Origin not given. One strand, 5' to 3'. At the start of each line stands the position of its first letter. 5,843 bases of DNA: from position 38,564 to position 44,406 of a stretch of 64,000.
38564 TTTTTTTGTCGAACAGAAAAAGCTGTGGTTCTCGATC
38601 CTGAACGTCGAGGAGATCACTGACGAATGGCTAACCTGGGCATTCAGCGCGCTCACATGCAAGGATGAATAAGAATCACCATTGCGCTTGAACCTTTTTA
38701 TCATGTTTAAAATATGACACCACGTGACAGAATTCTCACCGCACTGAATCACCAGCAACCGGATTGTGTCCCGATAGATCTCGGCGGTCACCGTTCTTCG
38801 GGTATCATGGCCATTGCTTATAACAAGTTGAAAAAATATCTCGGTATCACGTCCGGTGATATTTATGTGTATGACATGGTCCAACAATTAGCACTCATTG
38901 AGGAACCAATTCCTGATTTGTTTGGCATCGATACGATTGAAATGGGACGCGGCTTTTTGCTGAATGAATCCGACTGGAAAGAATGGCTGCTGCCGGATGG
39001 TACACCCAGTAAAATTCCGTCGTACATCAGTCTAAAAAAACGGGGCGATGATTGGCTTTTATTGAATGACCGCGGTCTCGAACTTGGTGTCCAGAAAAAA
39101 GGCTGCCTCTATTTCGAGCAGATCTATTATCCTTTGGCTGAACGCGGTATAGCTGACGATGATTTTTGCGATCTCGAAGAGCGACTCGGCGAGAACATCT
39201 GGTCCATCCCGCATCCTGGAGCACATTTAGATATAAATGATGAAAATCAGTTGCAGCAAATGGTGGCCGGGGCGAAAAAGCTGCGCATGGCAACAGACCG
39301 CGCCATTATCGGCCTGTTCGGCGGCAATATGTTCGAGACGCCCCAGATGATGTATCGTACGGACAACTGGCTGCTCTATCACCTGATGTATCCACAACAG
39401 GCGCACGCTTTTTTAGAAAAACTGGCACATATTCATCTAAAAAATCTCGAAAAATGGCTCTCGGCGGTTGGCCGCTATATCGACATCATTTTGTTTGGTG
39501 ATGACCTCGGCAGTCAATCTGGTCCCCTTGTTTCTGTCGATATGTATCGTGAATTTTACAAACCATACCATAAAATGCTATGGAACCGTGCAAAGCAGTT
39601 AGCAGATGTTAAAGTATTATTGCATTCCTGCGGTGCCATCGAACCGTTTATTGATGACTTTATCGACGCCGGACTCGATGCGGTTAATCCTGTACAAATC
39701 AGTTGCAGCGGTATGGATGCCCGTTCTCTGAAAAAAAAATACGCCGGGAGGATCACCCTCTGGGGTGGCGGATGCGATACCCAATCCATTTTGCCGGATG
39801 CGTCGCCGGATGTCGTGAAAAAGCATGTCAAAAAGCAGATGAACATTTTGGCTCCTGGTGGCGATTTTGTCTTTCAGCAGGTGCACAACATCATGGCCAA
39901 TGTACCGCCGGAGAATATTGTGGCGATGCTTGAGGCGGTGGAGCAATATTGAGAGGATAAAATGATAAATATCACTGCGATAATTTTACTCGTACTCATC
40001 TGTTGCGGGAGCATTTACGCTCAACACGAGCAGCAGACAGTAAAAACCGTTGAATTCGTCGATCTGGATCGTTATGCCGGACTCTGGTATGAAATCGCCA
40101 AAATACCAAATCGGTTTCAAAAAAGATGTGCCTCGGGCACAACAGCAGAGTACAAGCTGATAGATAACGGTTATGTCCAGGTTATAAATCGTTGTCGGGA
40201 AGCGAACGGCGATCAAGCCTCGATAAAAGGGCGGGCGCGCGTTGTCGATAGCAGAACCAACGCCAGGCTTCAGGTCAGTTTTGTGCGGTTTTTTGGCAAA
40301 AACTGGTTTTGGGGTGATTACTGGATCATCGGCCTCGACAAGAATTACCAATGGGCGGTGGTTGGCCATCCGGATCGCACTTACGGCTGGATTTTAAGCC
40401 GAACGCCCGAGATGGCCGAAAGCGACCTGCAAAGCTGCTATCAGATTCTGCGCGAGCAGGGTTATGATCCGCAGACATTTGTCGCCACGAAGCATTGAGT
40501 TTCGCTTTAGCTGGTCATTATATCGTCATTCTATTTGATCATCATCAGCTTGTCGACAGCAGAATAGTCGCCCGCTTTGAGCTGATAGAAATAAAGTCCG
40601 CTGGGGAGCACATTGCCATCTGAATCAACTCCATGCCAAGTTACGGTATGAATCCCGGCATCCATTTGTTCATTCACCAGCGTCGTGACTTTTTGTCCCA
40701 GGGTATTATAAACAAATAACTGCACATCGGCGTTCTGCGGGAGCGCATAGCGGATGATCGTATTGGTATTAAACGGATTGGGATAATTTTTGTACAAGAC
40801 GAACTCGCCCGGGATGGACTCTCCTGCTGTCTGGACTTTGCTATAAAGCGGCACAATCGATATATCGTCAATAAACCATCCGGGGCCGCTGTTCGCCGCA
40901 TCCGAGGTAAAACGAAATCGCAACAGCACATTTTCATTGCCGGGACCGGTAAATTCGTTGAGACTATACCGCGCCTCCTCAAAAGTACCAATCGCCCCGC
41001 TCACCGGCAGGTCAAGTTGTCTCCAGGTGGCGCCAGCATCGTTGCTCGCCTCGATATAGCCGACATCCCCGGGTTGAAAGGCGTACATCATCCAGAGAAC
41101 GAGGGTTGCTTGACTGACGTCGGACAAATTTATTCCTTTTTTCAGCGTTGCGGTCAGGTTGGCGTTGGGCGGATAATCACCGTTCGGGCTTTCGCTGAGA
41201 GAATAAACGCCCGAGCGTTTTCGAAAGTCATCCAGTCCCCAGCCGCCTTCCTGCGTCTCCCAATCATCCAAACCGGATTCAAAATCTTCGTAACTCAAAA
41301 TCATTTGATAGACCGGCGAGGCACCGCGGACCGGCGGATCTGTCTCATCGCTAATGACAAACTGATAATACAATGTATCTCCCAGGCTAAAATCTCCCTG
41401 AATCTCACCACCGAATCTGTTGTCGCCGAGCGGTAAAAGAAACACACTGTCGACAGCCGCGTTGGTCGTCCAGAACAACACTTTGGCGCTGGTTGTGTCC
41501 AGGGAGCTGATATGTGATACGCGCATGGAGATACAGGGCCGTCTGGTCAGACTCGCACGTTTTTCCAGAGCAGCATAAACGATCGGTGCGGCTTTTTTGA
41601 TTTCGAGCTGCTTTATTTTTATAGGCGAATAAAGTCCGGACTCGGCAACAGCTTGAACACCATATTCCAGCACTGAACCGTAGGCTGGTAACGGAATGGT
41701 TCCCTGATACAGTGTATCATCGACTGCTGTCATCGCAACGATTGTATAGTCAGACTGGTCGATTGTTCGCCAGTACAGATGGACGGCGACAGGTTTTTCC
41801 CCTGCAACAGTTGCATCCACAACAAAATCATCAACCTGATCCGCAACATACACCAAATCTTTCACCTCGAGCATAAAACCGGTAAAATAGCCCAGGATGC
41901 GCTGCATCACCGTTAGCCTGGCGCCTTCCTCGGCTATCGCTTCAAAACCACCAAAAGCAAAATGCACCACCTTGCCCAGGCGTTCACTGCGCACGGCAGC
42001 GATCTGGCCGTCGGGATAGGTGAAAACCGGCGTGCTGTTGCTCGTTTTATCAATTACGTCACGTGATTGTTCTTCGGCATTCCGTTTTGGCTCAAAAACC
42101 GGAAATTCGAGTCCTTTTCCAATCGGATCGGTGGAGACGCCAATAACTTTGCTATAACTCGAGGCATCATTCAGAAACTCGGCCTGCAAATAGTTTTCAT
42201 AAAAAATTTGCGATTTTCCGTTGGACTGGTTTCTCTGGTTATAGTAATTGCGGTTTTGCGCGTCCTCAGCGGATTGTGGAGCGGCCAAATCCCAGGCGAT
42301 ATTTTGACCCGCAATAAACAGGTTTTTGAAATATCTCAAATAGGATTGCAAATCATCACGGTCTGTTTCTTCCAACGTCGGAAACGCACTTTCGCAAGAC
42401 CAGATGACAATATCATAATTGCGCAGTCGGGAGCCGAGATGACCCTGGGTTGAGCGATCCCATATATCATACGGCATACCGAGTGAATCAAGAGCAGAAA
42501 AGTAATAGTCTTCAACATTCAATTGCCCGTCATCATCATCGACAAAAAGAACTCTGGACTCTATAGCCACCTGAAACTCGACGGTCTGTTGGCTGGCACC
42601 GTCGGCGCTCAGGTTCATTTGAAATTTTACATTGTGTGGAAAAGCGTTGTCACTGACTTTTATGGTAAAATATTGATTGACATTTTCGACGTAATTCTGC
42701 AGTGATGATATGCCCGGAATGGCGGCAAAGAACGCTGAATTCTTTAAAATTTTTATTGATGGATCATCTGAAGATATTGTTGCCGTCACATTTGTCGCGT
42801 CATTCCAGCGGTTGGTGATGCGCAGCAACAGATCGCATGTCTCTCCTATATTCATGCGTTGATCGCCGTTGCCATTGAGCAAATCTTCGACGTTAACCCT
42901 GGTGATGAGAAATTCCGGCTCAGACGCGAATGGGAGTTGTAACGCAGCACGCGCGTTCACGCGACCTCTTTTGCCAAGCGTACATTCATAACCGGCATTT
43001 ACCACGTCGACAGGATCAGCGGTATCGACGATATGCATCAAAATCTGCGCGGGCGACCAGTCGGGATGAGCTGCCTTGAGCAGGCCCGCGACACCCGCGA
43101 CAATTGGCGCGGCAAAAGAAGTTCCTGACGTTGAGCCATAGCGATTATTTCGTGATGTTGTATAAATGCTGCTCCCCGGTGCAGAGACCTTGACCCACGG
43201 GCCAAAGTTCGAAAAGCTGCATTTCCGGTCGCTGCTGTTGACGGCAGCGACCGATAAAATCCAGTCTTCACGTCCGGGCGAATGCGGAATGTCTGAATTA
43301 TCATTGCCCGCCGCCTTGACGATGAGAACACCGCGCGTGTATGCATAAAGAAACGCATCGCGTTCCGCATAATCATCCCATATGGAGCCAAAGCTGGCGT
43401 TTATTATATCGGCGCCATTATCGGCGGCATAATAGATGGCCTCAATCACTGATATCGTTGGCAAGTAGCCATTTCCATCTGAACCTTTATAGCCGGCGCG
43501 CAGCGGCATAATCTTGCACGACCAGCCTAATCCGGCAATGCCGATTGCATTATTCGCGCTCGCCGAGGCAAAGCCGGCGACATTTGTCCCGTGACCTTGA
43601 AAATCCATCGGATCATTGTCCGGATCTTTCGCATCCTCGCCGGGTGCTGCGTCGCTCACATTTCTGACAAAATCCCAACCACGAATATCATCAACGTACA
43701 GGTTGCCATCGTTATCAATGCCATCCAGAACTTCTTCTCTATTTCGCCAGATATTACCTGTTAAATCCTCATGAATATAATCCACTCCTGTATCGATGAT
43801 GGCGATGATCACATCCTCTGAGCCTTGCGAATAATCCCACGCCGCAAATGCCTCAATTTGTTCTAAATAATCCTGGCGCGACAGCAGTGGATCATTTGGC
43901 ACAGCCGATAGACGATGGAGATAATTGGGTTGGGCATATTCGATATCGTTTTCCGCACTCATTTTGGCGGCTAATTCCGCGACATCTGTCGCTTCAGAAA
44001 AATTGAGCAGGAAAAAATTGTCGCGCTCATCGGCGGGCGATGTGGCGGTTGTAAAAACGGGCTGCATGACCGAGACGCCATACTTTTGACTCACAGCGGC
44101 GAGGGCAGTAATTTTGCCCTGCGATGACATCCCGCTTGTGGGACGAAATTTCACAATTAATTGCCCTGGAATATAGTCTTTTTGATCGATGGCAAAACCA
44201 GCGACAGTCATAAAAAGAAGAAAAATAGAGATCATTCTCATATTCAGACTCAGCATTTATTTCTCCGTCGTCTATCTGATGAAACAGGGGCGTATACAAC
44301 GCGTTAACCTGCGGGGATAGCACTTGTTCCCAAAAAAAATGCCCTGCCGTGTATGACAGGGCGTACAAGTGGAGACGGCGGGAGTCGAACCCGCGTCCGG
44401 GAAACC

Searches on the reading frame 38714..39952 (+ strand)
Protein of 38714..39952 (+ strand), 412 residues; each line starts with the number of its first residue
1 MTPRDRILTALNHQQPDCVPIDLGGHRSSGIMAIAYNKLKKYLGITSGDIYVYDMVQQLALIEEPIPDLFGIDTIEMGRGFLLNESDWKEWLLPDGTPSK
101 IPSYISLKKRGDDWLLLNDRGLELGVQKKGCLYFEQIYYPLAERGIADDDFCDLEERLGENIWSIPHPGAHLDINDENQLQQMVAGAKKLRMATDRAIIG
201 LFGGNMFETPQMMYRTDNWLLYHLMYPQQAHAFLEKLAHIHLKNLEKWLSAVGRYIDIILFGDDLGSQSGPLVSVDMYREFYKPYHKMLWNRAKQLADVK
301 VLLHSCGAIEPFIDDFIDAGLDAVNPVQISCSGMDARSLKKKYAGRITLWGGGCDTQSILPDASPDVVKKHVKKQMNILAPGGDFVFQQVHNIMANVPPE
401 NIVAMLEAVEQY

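Call 45: search_protein_families(library=pfam, max_evalue=0.00001, proteins=[window:38714-39952:+])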
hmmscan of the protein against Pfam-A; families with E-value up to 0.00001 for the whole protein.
window:38714-39952:+ (412 aa): 1 family
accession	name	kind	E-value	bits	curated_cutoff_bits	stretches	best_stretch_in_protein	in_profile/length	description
PF01208.23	URO-D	-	7.9e-24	84.7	23.9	1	178-412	117-346/346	Uroporphyrinogen decarboxylase (URO-D)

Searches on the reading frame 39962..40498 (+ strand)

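Call 45: search_protein_families(library=pfam, max_evalue=0.00001, proteins=[window:39962-40498:+])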
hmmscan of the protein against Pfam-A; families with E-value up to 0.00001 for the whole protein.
window:39962-40498:+ (178 aa): 2 families
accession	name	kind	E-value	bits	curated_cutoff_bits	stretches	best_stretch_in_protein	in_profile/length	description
PF08212.18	Lipocalin_2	-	6.3e-50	169.4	24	1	33-176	1-144/146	Lipocalin-like domain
PF00061.29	Lipocalin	-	1.3e-06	29.1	23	1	39-176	1-141/145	Lipocalin / cytosolic fatty-acid binding protein family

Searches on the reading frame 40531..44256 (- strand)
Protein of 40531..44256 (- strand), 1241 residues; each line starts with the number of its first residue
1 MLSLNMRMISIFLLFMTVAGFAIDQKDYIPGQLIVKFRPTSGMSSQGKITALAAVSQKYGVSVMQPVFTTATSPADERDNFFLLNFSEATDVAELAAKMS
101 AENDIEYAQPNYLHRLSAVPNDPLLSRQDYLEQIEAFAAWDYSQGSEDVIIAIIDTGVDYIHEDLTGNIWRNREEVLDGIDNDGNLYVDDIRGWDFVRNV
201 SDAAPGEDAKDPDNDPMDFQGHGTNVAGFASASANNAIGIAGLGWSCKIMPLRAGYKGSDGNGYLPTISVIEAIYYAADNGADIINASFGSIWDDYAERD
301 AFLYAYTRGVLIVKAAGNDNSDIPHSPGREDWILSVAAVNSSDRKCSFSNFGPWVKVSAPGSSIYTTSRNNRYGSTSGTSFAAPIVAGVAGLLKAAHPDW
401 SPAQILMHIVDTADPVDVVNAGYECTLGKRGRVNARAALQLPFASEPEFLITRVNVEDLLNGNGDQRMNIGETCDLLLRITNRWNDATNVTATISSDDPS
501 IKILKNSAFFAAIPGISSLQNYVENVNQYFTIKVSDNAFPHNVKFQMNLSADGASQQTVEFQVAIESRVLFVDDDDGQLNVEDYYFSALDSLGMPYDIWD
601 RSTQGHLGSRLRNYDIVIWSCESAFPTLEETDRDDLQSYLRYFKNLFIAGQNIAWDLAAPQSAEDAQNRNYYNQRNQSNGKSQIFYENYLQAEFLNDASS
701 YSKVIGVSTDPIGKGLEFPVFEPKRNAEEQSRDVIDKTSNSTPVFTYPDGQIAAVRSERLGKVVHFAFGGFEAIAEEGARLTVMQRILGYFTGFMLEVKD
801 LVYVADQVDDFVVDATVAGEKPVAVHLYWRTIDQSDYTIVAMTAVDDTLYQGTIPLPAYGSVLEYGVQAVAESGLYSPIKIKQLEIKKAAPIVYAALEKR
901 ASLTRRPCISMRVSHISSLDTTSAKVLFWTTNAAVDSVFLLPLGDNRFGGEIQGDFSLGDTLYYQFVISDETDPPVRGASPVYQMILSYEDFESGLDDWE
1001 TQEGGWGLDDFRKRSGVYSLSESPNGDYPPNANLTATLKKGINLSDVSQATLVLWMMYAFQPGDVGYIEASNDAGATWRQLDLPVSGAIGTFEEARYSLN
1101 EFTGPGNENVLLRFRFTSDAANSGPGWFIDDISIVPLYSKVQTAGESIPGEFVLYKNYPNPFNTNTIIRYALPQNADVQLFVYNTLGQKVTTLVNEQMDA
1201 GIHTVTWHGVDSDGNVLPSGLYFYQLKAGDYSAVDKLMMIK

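Call 46: search_protein_families(library=pfam, max_evalue=0.00001, proteins=[window:40531-44256:-])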
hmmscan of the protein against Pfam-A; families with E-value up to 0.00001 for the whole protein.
window:40531-44256:- (1241 aa): 3 families
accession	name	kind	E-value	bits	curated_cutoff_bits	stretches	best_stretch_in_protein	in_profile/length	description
PF00082.27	Peptidase_S8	-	8.8e-54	183.2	21.8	1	147-414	2-274/288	Subtilase family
PF13860.13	FlgD_ig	-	2.5e-10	40.6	27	1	1168-1228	14-75/79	FlgD Ig-like domain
PF22148.1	Fervidolysin_NPro-like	-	4.1e-08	33.9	21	1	24-111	11-81/81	Fervidolysin N-terminal prodomain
